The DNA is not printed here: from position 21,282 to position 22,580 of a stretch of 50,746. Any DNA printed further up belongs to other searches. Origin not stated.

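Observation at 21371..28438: Isoprenoid-tailoring island: three UbiA prenyltransferases, a GGR paralog, a CrtI-like flavoenzyme and a CrtC-like hydratase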

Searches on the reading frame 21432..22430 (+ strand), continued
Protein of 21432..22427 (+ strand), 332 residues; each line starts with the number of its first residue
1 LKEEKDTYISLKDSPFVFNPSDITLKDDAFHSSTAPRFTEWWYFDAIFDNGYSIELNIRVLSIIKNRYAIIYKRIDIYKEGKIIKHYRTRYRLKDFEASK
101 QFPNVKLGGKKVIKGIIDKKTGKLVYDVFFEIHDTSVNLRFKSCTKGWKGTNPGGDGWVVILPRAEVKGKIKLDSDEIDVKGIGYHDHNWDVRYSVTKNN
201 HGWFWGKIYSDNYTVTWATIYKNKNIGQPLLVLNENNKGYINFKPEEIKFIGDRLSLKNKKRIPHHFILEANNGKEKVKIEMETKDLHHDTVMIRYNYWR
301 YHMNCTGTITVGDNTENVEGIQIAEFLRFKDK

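Call 40: search_protein_families(library=pfam, alignment_id=A1, max_evalue=1)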
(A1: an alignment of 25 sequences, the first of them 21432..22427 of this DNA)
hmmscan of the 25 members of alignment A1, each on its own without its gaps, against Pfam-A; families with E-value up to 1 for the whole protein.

A. member 1, window:21432-22427:+ (332 aa): 3 families
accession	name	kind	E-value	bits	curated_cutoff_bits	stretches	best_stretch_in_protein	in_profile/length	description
PF07143.17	CrtC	-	0.0016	19.6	22.5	1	149-190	127-166/168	CrtC N-terminal lipocalin domain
PF24137.2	DA_N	-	0.056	13.5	27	0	39-51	43-55/219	Diels-Alderase N-terminal domain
PF05322.16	NinE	-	0.1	12.9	25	1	163-194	20-51/58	NINE Protein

B. families by the number of members that match (of 25 scanned): 14 families
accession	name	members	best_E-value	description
PF07143.17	CrtC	23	1.9e-05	CrtC N-terminal lipocalin domain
PF24137.2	DA_N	17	0.0008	Diels-Alderase N-terminal domain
PF08622.16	Svf1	6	0.0009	Svf1-like N-terminal lipocalin domain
PF23213.1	DUF7065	5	0.0038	Domain of unknown function (DUF7065)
PF05322.16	NinE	3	0.035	NINE Protein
PF09782.14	NDUF_B6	2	0.015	NADH:ubiquinone oxidoreductase, NDUFB6/B17 subunit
PF17186.10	Lipocalin_9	1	0.029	Lipocalin-like domain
PF08994.15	T4_Gp59_C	1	0.032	T4 gene Gp59 loader of gp41 DNA helicase C-term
PF06926.16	Rep_Org_C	1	0.08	Putative replisome organiser protein C-terminus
PF02019.24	WIF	1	0.1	WIF domain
PF02362.26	B3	1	0.17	B3 DNA binding domain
PF02985.28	HEAT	1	0.18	HEAT repeat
PF19710.4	PIK3CG_ABD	1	0.22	PIK3 catalytic subunit gamma adaptor-binding domain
PF14059.11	DUF4251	1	0.64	Domain of unknown function (DUF4251)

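Call 49: search_protein_families(library=ncbifam, proteins=[L008:4051-5031:-, L048:9192-10082:-, L010:4226-5233:-, L010:7451-8455:+, L010:9849-10871:+], max_evalue=1e-8)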
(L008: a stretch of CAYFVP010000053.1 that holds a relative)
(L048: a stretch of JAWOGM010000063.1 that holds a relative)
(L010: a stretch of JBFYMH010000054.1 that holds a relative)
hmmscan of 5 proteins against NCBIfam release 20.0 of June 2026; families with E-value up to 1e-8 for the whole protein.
L008:4051-5031:- (326 aa): 0 families

L048:9192-10082:- (296 aa): 10 families
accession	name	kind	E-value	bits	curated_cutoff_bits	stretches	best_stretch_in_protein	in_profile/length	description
NF009523.0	PRK12884.1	equivalog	6.7e-27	94.4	269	1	3-285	2-272/279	prenyltransferase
NF005742.0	PRK07566.1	equivalog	4.3e-19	68.8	313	1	7-288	30-310/315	chlorophyll synthase ChlG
NF009521.0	PRK12882.1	equivalog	7.8e-19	68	296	1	4-290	4-275/280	geranylgeranylglycerol-phosphate geranylgeranyltransferase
NF009525.0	PRK12887.1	equivalog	5.5e-17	62.1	226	1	8-288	17-307/310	homogentisate phytyltransferase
TIGR01476.1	chlor_syn_BchG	subfamily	3.8e-16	59.4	212.3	1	9-279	4-273/283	(bacterio)chlorophyll synthase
NF009522.0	PRK12883.1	equivalog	6.2e-16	58.7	353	1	7-288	5-270/279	geranylgeranylglycerol-phosphate geranylgeranyltransferase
TIGR01475.1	ubiA_other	subfamily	2.1e-11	43.8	180.8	1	21-267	20-256/282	UbiA-like polyprenyltransferase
NF035940.1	prenyl_rel_EboC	equivalog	6.2e-11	42.2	250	1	8-241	2-229/292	UbiA-like protein EboC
NF009058.0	PRK12392.1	subfamily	3.8e-10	39.3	494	1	4-237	13-250/333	bacteriochlorophyll c synthase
TIGR01474.1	ubiA_proteo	equivalog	5.3e-09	36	275.45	1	57-268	51-260/282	4-hydroxybenzoate octaprenyltransferase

L010:4226-5233:- (335 aa): 3 families
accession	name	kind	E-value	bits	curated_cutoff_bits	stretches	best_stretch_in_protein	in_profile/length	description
NF009523.0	PRK12884.1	equivalog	3e-27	95.5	269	1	5-300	2-275/279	prenyltransferase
NF009521.0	PRK12882.1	equivalog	1.3e-16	60.7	296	1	6-259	4-241/280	geranylgeranylglycerol-phosphate geranylgeranyltransferase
NF009522.0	PRK12883.1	equivalog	4.7e-14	52.5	353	1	9-209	5-200/279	geranylgeranylglycerol-phosphate geranylgeranyltransferase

L010:7451-8455:+ (334 aa): 2 families
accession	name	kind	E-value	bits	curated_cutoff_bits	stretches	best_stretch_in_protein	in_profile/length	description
NF009523.0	PRK12884.1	equivalog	1.3e-18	67.2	269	1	2-256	2-238/279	prenyltransferase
TIGR01474.1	ubiA_proteo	equivalog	4.2e-10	39.6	275.45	1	10-255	18-240/282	4-hydroxybenzoate octaprenyltransferase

L010:9849-10871:+ (340 aa): 8 families
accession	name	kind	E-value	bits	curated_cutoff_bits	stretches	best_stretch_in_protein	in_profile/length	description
NF009523.0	PRK12884.1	equivalog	2.8e-25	89.1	269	1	37-322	3-276/279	prenyltransferase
NF009521.0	PRK12882.1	equivalog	2.5e-20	72.9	296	1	37-297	4-249/280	geranylgeranylglycerol-phosphate geranylgeranyltransferase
TIGR01476.1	chlor_syn_BchG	subfamily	2.9e-17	63.1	212.3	1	41-325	3-282/283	(bacterio)chlorophyll synthase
NF005742.0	PRK07566.1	equivalog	6.1e-17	61.7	313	1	35-325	25-310/315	chlorophyll synthase ChlG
NF009525.0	PRK12887.1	equivalog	1.5e-16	60.7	226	1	37-314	13-290/310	homogentisate phytyltransferase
NF009522.0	PRK12883.1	equivalog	6.1e-15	55.5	353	1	38-321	3-272/279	geranylgeranylglycerol-phosphate geranylgeranyltransferase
TIGR01475.1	ubiA_other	subfamily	2.6e-12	46.8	180.8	1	39-326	3-277/282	UbiA-like polyprenyltransferase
NF035940.1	prenyl_rel_EboC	equivalog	6.5e-09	35.6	250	1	41-162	2-123/292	UbiA-like protein EboC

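Call 55: search_protein_families(library=pfam, proteins=[L040:11051-12028:+, L040:12161-13264:+, L040:5051-6223:-, L045:13405-15339:+, L048:6033-9212:+, L008:2947-3951:-, L008:5487-6440:-, L008:7642-8856:-, L004:8745-9821:+, L004:7473-8723:+], max_evalue=0.00001)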
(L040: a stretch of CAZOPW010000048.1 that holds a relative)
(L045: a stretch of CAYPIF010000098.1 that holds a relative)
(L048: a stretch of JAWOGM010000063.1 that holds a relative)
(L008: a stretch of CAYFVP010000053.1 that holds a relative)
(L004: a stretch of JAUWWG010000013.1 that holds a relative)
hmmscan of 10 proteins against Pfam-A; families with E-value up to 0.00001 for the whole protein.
L040:11051-12028:+ (325 aa): 6 families
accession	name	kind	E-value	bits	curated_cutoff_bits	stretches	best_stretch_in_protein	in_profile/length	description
PF01370.27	Epimerase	-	1.4e-30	106.9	20.9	1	9-234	1-227/240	NAD dependent epimerase/dehydratase family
PF16363.11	GDP_Man_Dehyd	-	3.1e-26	93.1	27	1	10-312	1-332/332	GDP-mannose 4,6 dehydratase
PF04321.23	RmlD_sub_bind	-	2.3e-16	60.2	27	1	8-157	2-134/287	RmlD substrate binding domain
PF01073.25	3Beta_HSD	-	4.7e-10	39.4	22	1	10-137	1-130/280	3-beta hydroxysteroid dehydrogenase/isomerase family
PF02719.21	Polysacc_synt_2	-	2.9e-08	33.7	20.2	1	9-122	1-127/293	Polysaccharide biosynthesis protein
PF07993.18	NAD_binding_4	-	5.7e-08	32.7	20.1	1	63-214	80-244/258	Male sterility protein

L040:12161-13264:+ (367 aa): 1 family
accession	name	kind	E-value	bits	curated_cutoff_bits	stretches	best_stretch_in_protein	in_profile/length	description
PF01791.15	DeoC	-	4.5e-65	219.9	23.8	1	83-343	2-229/229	DeoC/LacD family aldolase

L040:5051-6223:- (390 aa): 1 family
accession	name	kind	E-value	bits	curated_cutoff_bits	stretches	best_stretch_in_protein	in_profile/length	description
PF00583.31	Acetyltransf_1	-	1.3e-09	38.8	20.7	1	255-368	23-109/116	Acetyltransferase (GNAT) family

L045:13405-15339:+ (644 aa): 3 families
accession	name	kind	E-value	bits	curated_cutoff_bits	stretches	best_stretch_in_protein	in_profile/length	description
PF09239.17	Topo-VIb_trans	-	1.9e-64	216.7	24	1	312-479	1-159/159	Topoisomerase VI B subunit, transducer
PF02518.31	HATPase_c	-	8.5e-11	42.7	26.4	1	36-138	4-96/111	Histidine kinase-, DNA gyrase B-, and HSP90-like ATPase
PF13589.12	HATPase_c_3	-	7.7e-09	36.1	25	1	41-158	6-111/137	Histidine kinase-, DNA gyrase B-, and HSP90-like ATPase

L048:6033-9212:+ (1059 aa): 0 families

L008:2947-3951:- (334 aa): 1 family
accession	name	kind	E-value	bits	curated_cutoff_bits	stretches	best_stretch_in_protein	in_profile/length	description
PF01040.23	UbiA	-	8.6e-11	42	34.2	1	23-276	4-243/250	UbiA prenyltransferase family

L008:5487-6440:- (317 aa): 1 family
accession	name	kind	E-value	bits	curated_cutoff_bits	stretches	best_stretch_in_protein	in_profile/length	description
PF01040.23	UbiA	-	5.7e-26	91.8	34.2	1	52-264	20-225/250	UbiA prenyltransferase family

L008:7642-8856:- (404 aa): 4 families
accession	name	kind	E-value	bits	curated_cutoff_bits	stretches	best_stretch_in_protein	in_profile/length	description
PF00535.33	Glycos_transf_2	-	2e-27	96.6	23.3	1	50-216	1-162/168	Glycosyl transferase family 2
PF13641.12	Glyco_tranf_2_3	-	2.7e-12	47.7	27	1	49-257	3-210/230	Glycosyltransferase like family 2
PF13506.12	Glyco_transf_21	-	2.1e-10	40.8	21.7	1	118-270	18-167/174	Glycosyl transferase family 21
PF10111.15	Glyco_tranf_2_2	-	2.7e-09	37.4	27.3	1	50-153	1-104/276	Glycosyltransferase like family 2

L004:8745-9821:+ (358 aa): 2 families
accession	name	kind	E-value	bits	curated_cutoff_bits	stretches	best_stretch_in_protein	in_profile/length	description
PF02800.25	Gp_dh_C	-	2.4e-66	222.6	24.4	1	164-322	1-158/158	Glyceraldehyde 3-phosphate dehydrogenase, C-terminal domain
PF00044.30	Gp_dh_N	-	3.4e-38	130.4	31.7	1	6-109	1-100/101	Glyceraldehyde 3-phosphate dehydrogenase, NAD binding domain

L004:7473-8723:+ (416 aa): 3 families
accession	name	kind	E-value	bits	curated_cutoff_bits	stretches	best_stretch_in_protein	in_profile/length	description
PF04055.27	Radical_SAM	-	9.6e-27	94.6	29.5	1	132-304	1-166/166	Radical SAM superfamily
PF00919.26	UPF0004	-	2e-21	76.3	27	1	2-91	1-93/98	Uncharacterized protein family UPF0004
PF01938.26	TRAM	-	4.5e-15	55.7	21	1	357-416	1-61/61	TRAM domain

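Call 59: find_encoding_contigs(protein=P0009, flank=10000, max_places=2)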
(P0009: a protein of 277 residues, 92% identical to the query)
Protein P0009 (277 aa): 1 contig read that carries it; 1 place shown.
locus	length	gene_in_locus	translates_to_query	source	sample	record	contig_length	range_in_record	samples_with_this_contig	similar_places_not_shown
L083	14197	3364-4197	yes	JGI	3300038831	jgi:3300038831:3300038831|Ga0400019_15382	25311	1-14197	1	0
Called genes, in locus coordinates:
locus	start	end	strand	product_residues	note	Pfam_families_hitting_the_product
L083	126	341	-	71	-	PF01423:LSM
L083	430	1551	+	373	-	-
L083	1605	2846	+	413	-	PF01966:HD, PF19276:HD_assoc_2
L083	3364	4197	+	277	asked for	-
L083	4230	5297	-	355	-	PF01040:UbiA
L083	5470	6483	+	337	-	PF01040:UbiA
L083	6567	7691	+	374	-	PF00070:Pyr_redox (faint), PF01134:GIDA (faint), PF01266:DAO (faint), PF01494:FAD_binding_3 (faint), PF04820:Trp_halogenase (faint), PF07992:Pyr_redox_2 (faint), PF12831:FAD_oxidored, PF22578:GGR_cat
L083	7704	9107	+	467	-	PF00070:Pyr_redox (faint), PF00890:FAD_binding_2 (weak), PF00996:GDI (faint), PF01266:DAO, PF01593:Amino_oxidase, PF07992:Pyr_redox_2 (faint), PF13450:NAD_binding_8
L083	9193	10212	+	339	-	PF01040:UbiA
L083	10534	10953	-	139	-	PF18477:PIN_9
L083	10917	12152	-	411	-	PF00009:GTP_EFTU, PF03193:RsgA_GTPase (faint), PF10662:PduV-EutP (faint), PF09173:eIF2_C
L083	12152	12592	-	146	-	PF01092:Ribosomal_S6e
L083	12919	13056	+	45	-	-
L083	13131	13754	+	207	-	PF01873:eIF-5_eIF-2B, PF01938:TRAM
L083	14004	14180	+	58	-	-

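Call 60: find_encoding_contigs(protein=P0001, flank=5000, max_places=2)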
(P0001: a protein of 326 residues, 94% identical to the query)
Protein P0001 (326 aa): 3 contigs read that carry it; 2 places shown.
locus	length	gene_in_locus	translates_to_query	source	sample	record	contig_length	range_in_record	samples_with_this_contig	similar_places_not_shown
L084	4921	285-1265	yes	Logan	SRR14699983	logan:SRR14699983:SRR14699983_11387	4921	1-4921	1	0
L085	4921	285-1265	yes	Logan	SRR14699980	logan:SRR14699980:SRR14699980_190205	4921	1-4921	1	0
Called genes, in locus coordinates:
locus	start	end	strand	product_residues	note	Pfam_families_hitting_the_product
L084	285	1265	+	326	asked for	-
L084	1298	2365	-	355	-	PF01040:UbiA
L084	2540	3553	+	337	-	PF01040:UbiA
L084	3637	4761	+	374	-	PF00070:Pyr_redox (faint), PF01134:GIDA (weak), PF01266:DAO (faint), PF01494:FAD_binding_3 (weak), PF04820:Trp_halogenase (faint), PF07992:Pyr_redox_2 (faint), PF12831:FAD_oxidored, PF22578:GGR_cat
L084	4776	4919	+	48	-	?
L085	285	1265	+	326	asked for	-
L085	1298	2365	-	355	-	PF01040:UbiA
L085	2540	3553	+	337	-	PF01040:UbiA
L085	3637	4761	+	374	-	PF00070:Pyr_redox (faint), PF01134:GIDA (weak), PF01266:DAO (faint), PF01494:FAD_binding_3 (weak), PF04820:Trp_halogenase (faint), PF07992:Pyr_redox_2 (faint), PF12831:FAD_oxidored, PF22578:GGR_cat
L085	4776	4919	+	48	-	?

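Call 69: search_protein_families(library=pfam, proteins=[L058:5114-6586:+, L073:1140-2444:+, L015:11008-12327:-, L019:12308-13267:+, L029:13382-14026:+, L061:9577-10269:-, L063:11772-13013:+, L057:15741-16511:-, L033:9339-10220:+, L063:13020-14282:-], max_evalue=0.00001)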
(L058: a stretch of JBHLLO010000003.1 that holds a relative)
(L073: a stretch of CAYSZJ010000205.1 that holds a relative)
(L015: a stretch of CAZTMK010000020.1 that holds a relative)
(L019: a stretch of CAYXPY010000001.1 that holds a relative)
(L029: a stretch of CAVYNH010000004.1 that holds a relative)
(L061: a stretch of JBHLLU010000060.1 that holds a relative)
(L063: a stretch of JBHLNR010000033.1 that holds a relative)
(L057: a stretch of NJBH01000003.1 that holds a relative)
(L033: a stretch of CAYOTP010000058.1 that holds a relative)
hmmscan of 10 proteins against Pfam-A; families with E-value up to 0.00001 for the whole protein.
L058:5114-6586:+ (490 aa): 2 families
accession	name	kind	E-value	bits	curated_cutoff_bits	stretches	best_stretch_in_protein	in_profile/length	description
PF01565.28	FAD_binding_4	-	6.4e-15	55.5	26.4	1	44-135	1-88/139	FAD binding domain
PF02913.24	FAD-oxidase_C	-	5.5e-06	26.7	21.2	1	454-484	216-246/248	FAD linked oxidases, C-terminal domain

L073:1140-2444:+ (434 aa): 2 families
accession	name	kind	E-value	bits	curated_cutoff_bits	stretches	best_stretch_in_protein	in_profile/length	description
PF02754.22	CCG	-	2e-35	121.2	20.6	2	323-396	14-85/85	Cysteine-rich domain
PF13183.11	Fer4_8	-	2.8e-08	34.6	27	1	10-88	2-65/68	4Fe-4S dicluster domain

L015:11008-12327:- (439 aa): 4 families
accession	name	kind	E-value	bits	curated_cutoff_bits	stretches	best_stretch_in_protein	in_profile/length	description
PF22641.2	TiaS_TCKD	-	7.1e-47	159.7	27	1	4-159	2-152/156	TiaS TCKD domain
PF08489.16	TiaS_FLD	-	2.4e-37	128.1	21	1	165-276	2-116/116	TiaS FLD domain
PF23783.1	Zn_ribbon_TiaS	-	7.2e-17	61.3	27.3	1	377-417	1-41/41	TiaS C-terminal zinc ribbon domain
PF01336.31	tRNA_anti-codon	-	4e-09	36.7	27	1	291-366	1-75/75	OB-fold nucleic acid binding domain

L019:12308-13267:+ (319 aa): 0 families

L029:13382-14026:+ (214 aa): 1 family
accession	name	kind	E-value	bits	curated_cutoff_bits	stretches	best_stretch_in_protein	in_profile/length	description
PF00687.26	Ribosomal_L1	-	3.8e-53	180.4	32.2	1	18-209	3-198/198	Ribosomal protein L1p/L10e family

L061:9577-10269:- (230 aa): 0 families

L063:11772-13013:+ (413 aa): 2 families
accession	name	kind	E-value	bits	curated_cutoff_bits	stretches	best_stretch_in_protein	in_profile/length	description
PF07690.21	MFS_1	-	4.4e-37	128.2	33.4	2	265-399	40-172/347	Major Facilitator Superfamily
PF00083.30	Sugar_tr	-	3.2e-07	30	22.3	1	266-398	296-434/452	Sugar (and other) transporter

L057:15741-16511:- (256 aa): 2 families
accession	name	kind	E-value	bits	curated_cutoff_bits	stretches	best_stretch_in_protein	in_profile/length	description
PF00378.25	ECH_1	-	1.6e-52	178.8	27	1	4-254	2-249/251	Enoyl-CoA hydratase/isomerase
PF16113.10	ECH_2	-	6.9e-32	111.7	27.2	1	9-185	2-178/335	Enoyl-CoA hydratase/isomerase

L033:9339-10220:+ (293 aa): 2 families
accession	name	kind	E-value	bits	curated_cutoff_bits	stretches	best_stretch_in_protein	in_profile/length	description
PF00466.25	Ribosomal_L10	-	4.6e-19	68.8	22.8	1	5-102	3-97/100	Ribosomal protein L10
PF17777.6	RL10P_insert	-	8.7e-18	64.4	29.1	1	109-179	1-71/71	Insertion domain in 60S ribosomal protein L10P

L063:13020-14282:- (420 aa): 2 families
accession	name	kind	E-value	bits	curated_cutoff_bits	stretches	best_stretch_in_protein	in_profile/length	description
PF01546.33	Peptidase_M20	-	1.2e-11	45.4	24.6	1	152-412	34-203/206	Peptidase family M20/M25/M40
PF07687.19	M20_dimer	-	7.3e-09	36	21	1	220-310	3-98/107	Peptidase dimerisation domain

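Call 92: search_protein_families(library=ncbifam, proteins=[L008:7642-8856:-], max_evalue=0.001)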
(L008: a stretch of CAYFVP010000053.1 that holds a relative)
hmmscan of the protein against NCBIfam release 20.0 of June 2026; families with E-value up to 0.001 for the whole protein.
L008:7642-8856:- (404 aa): 25 families
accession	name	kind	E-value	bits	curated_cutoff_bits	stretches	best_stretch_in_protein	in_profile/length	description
TIGR03469.1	HpnB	hypoth_equivalog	1.8e-57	195.1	379.25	1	9-398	4-385/386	hopene-associated glycosyltransferase HpnB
NF045692.1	OglycostaseCruG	equivalog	6.1e-54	183.4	600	1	36-397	30-386/386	2'-O-glycosyltransferase CruG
TIGR03937.1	PgaC_IcaA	equivalog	5.6e-27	94.7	422.3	1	12-370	12-343/407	poly-beta-1,6-N-acetyl-D-glucosamine synthase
TIGR04283.1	glyco_like_mftF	equivalog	9.3e-19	67.9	182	1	49-153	1-95/221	TIGR04283 family arsenosugar biosynthesis glycosyltransferase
NF007482.0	PRK10073.1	equivalog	1.4e-18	67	423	1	44-166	3-121/334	glycosyltransferase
NF047683.1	TeichurnBiosyTuaG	equivalog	1.7e-16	60.6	400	1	44-160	3-116/252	teichuronic acid biosynthesis protein TuaG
NF041875.1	EPS_EpsD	equivalog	3.6e-14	52.9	370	1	49-157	1-106/325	exopolysaccharide biosynthesis glycosyltransferase EpsD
TIGR03472.1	HpnI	equivalog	9.7e-12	44.4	310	1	205-269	199-262/373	bacteriohopanetetrol glucosamine biosynthesis glycosyltransferase HpnI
NF038302.1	EPS_HpsE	equivalog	1.4e-11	43.9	300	1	49-158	3-114/307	hormogonium polysaccharide biosynthesis glycosyltransferase HpsE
TIGR03965.1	mycofact_glyco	equivalog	2e-11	43.4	280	1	38-251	65-273/467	mycofactocin biosynthesis glycosyltransferase MftF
NF050050.1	ProtGlycPglI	equivalog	6.5e-11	42.1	500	1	47-153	2-102/306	GalNAc(5)-diNAcBac-PP-undecaprenol beta-1,3-glucosyltransferase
NF038299.1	EPS_HpsN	equivalog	2e-10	40.2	425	1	47-149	1-100/317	hormogonium polysaccharide biosynthesis glycosyltransferase HpsN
TIGR04242.1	nodulat_NodC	equivalog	3.6e-10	39.4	550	1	18-150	19-151/395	chitooligosaccharide synthase NodC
TIGR03111.1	glyc2_xrt_Gpos1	hypoth_equivalog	8e-09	34.8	363.95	1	12-150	20-151/439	TIGR03111 family XrtG-associated glycosyltransferase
NF047588.1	GlcsyltransPgfSStrep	equivalog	1.6e-08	34.2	500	1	49-153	3-108/308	glycosyltransferase PgfS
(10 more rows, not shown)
